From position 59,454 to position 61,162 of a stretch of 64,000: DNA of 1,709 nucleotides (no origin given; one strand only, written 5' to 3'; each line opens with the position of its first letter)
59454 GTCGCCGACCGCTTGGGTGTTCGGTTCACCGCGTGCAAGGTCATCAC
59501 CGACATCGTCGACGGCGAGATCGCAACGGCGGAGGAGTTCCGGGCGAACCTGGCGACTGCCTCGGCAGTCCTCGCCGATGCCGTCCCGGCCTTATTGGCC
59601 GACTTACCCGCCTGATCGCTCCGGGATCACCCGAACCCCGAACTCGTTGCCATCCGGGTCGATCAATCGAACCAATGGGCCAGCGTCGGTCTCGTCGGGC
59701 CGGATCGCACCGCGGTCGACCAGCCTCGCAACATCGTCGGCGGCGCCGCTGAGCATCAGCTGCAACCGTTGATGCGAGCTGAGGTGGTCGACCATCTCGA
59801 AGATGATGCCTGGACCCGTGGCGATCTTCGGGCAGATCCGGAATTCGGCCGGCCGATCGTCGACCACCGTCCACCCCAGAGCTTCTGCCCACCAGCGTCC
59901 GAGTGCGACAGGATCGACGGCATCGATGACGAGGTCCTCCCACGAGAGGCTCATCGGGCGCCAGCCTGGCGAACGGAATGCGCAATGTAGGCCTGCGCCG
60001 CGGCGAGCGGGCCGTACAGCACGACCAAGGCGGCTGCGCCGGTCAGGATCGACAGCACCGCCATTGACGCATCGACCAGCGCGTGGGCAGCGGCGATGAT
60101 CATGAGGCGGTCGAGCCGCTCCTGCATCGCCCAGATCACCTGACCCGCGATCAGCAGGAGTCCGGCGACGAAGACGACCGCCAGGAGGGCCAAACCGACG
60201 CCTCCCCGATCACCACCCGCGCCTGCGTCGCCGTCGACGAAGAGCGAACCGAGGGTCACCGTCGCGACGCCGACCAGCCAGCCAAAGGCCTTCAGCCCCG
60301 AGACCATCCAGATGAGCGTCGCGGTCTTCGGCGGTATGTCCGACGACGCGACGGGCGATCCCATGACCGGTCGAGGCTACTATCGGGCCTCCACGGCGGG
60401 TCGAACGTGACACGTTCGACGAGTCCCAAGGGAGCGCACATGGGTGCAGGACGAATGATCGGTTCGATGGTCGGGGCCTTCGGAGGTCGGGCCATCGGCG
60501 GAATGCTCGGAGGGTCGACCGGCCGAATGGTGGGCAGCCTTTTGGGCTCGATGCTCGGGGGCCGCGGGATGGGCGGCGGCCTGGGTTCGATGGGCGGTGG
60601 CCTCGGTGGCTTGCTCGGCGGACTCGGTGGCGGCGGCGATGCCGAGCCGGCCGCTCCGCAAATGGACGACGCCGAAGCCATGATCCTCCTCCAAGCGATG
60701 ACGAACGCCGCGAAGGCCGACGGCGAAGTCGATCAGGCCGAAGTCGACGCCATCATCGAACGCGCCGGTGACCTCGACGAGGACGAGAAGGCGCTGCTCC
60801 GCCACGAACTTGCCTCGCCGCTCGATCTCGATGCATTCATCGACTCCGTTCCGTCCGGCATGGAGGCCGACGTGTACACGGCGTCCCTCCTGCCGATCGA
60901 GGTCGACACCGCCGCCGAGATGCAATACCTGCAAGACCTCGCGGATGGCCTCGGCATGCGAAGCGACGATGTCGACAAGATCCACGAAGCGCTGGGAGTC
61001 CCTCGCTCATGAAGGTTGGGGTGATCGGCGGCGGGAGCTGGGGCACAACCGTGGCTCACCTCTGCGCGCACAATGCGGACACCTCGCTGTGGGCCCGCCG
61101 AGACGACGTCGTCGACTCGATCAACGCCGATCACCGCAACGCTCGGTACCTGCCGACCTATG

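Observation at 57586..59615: Tightly coupled MNIO (DUF692) operon with an exported CPACGMG-terminated peptide: candidate novel RiPP/metallophore pathway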

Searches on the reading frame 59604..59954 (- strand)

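Call 3: search_protein_families(library=pfam, proteins=[window:59604-59954:-], max_evalue=0.1)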
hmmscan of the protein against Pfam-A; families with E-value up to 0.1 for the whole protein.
window:59604-59954:- (116 aa): 1 family
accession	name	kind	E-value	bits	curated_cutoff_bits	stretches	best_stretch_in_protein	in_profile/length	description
PF18029.7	Glyoxalase_6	-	2.5e-16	60.7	23.6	1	8-107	2-105/106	Glyoxalase-like domain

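Call 4: search_protein_families(library=ncbifam, proteins=[window:59604-59954:-], max_evalue=0.1)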
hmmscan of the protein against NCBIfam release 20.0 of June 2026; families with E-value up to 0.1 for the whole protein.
window:59604-59954:- (116 aa): 0 families

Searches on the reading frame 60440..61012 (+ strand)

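Call 36: search_protein_families(library=pfam, proteins=[window:60440-61012:+], max_evalue=0.01)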
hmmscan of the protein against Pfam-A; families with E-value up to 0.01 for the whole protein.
window:60440-61012:+ (190 aa): 2 families
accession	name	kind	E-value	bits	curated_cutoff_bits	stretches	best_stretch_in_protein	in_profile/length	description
PF04391.17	DUF533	-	1e-30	107.1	29.6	1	27-184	4-177/178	Protein of unknown function (DUF533)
PF05099.18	TerB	-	0.0028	18.4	24.4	0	74-109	68-102/118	Tellurite resistance protein TerB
